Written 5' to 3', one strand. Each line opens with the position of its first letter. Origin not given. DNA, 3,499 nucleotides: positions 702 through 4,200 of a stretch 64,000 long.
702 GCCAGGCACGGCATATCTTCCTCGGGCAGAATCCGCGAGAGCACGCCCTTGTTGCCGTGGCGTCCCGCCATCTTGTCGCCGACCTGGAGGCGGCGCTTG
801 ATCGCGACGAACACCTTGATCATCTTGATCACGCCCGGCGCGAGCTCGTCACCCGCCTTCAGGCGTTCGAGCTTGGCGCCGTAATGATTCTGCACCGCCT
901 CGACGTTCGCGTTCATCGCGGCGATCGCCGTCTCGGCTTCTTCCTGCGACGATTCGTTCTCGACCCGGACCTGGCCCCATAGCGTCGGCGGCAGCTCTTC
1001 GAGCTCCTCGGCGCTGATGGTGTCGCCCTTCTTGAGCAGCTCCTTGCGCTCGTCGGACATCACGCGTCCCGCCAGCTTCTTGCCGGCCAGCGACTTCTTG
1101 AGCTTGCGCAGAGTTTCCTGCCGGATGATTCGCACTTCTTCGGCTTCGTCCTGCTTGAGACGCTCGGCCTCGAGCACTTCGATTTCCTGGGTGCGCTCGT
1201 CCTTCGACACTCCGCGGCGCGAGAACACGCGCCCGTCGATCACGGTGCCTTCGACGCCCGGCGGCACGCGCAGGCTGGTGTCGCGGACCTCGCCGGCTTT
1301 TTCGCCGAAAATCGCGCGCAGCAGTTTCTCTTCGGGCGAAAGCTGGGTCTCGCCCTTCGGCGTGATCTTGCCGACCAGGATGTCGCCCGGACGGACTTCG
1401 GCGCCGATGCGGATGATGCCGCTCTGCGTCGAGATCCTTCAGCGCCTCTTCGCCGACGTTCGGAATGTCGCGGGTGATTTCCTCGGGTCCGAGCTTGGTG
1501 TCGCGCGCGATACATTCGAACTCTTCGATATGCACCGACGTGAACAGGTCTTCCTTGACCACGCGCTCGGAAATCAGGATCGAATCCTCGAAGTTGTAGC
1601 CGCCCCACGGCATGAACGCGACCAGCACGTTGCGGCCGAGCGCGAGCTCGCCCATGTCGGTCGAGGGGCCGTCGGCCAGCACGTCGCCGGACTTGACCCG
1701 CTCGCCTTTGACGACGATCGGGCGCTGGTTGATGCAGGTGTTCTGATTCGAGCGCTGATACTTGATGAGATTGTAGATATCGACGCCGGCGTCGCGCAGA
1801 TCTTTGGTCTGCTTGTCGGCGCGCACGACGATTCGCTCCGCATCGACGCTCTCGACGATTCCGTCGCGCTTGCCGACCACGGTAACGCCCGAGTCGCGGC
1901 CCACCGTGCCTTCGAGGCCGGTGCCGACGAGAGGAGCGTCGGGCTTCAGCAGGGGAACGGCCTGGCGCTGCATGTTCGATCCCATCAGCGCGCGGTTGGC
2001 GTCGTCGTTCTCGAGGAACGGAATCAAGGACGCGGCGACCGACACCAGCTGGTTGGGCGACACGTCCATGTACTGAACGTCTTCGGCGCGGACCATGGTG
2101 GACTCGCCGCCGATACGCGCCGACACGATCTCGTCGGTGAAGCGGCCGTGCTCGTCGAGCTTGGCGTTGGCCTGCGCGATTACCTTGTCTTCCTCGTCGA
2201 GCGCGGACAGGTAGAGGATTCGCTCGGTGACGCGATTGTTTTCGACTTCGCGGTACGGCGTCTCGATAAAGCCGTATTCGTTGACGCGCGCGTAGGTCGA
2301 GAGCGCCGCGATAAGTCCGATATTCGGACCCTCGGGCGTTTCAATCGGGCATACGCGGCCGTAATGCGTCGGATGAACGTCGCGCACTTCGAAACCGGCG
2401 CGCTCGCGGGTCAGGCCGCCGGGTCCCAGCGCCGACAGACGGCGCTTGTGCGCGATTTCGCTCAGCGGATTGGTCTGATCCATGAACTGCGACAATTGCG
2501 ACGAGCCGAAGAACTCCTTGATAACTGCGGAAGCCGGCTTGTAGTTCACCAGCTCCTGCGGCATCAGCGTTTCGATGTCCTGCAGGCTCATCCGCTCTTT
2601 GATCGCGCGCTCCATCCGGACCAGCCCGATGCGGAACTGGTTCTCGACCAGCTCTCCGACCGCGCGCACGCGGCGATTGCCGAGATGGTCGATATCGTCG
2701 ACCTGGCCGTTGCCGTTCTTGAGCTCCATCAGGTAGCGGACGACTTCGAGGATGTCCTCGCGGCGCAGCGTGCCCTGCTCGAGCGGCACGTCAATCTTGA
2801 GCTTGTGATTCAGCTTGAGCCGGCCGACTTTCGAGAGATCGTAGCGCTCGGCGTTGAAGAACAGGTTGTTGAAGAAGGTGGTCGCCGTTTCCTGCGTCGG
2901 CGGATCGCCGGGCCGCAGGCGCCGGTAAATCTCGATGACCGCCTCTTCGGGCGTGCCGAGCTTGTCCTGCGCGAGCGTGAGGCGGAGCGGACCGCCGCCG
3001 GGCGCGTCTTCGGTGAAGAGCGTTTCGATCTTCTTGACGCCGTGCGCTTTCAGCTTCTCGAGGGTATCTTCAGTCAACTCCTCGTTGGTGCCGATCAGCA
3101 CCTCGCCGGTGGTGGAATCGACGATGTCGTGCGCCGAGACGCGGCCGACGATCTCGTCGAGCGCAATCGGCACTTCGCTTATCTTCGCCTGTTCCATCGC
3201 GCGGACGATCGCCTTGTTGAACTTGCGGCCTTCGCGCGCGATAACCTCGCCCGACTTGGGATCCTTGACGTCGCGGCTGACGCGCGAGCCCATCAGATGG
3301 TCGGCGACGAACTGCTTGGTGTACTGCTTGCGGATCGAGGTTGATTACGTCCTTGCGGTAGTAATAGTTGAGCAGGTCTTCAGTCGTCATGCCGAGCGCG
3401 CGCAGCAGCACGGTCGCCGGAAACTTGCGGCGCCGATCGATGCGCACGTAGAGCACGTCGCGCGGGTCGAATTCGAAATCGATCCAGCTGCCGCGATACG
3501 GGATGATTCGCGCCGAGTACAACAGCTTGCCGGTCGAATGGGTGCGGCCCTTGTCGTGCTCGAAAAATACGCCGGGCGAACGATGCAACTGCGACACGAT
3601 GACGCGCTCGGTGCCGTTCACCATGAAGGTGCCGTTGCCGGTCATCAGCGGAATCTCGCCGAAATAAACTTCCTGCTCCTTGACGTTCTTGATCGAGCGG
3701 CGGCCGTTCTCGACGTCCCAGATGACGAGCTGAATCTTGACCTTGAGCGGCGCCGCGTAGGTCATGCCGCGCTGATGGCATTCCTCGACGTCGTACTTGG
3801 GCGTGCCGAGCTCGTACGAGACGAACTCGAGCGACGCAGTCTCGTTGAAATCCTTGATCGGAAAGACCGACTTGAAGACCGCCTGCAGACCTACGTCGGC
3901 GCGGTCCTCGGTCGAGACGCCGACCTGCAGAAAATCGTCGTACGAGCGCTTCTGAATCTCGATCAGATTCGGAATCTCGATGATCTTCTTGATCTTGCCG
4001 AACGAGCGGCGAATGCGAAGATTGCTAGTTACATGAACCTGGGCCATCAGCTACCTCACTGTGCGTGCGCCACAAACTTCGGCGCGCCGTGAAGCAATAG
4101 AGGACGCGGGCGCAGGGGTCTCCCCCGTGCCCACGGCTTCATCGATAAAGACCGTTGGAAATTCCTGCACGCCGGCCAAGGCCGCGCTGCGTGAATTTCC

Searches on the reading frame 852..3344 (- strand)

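Call 60: search_protein_families(library=pfam, proteins=[window:852-3344:-], max_evalue=0.00001)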
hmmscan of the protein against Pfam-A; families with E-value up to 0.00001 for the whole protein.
window:852-3344:- (831 aa): 4 families
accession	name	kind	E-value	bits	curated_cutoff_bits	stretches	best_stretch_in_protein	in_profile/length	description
PF00562.33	RNA_pol_Rpb2_6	-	4.4e-38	131.8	23.4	1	491-640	2-138/373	RNA polymerase Rpb2, domain 6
PF04565.21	RNA_pol_Rpb2_3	-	4.9e-30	103.9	21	1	286-354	1-68/68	RNA polymerase Rpb2, domain 3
PF10385.14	RNA_pol_Rpb2_45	-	1.6e-24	86.2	28.2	1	364-429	1-66/66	RNA polymerase beta subunit external 1 domain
PF04561.19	RNA_pol_Rpb2_2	-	6.4e-22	78.6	21.7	1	128-227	95-190/190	RNA polymerase Rpb2, domain 2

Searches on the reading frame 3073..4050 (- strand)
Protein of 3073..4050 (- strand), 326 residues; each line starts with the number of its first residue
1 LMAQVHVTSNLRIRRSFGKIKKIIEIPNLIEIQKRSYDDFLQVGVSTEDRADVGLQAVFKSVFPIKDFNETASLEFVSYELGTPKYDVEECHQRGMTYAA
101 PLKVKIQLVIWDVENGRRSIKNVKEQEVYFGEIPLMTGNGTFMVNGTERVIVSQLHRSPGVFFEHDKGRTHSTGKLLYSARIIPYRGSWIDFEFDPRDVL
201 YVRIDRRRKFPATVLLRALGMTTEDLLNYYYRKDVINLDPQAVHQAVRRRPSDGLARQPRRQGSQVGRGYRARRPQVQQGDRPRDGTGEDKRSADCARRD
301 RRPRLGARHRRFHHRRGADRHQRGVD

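Call 68: search_solved_structures(query=window:3073-4050:-, max_evalue=0.00001)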
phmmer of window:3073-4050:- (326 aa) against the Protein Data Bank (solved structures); distinct sequences matched with E-value up to 0.00001: 53.
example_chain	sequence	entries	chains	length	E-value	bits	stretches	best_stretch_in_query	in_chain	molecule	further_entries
7ye1_C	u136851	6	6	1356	2.2e-98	332.4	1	7-240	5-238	DNA-directed RNA polymerase subunit beta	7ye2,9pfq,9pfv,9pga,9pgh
7f0r_C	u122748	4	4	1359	7.8e-98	330.6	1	7-244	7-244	DNA-directed RNA polymerase subunit beta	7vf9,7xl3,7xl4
7xya_C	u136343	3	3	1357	8.8e-98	330.4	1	8-244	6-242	DNA-directed RNA polymerase subunit beta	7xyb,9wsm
6j9e_C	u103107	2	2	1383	7.2e-96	324.1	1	6-241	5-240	DNA-directed RNA polymerase subunit beta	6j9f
8hkc_C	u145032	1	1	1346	1.8e-88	299.8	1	8-239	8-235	DNA-directed RNA polymerase subunit beta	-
8g7e_I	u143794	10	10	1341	1.8e-88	299.8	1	8-239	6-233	DNA-directed RNA polymerase subunit beta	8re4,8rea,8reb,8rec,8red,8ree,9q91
3lu0_C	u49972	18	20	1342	1.8e-88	299.8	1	8-239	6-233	DNA-directed RNA polymerase subunit beta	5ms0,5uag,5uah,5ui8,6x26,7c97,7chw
5uaq_C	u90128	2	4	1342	1.8e-88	299.8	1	8-239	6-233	DNA-directed RNA polymerase subunit beta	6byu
10ma_I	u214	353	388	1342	1.8e-88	299.8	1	8-239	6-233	DNA-directed RNA polymerase subunit beta | Escherichia coli RNA polymerase beta subunit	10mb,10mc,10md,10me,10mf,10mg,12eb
5uaj_C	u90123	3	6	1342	1.9e-88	299.8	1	8-239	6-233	DNA-directed RNA polymerase subunit beta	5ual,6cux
6awb_03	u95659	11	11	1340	2e-88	299.7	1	8-239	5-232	DNA-directed RNA polymerase subunit beta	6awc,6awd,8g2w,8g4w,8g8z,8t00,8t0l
6n4c_C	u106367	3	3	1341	2e-88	299.7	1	8-239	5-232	DNA-directed RNA polymerase subunit beta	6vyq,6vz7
7mkn_C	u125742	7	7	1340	2.2e-88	299.5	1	8-239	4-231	DNA-directed RNA polymerase subunit beta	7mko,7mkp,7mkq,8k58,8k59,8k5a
9gdo_C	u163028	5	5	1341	1.3e-86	293.7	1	8-240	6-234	DNA-directed RNA polymerase subunit beta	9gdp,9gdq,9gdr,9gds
6wmp_C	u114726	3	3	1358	7.7e-65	222.2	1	10-237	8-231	DNA-directed RNA polymerase subunit beta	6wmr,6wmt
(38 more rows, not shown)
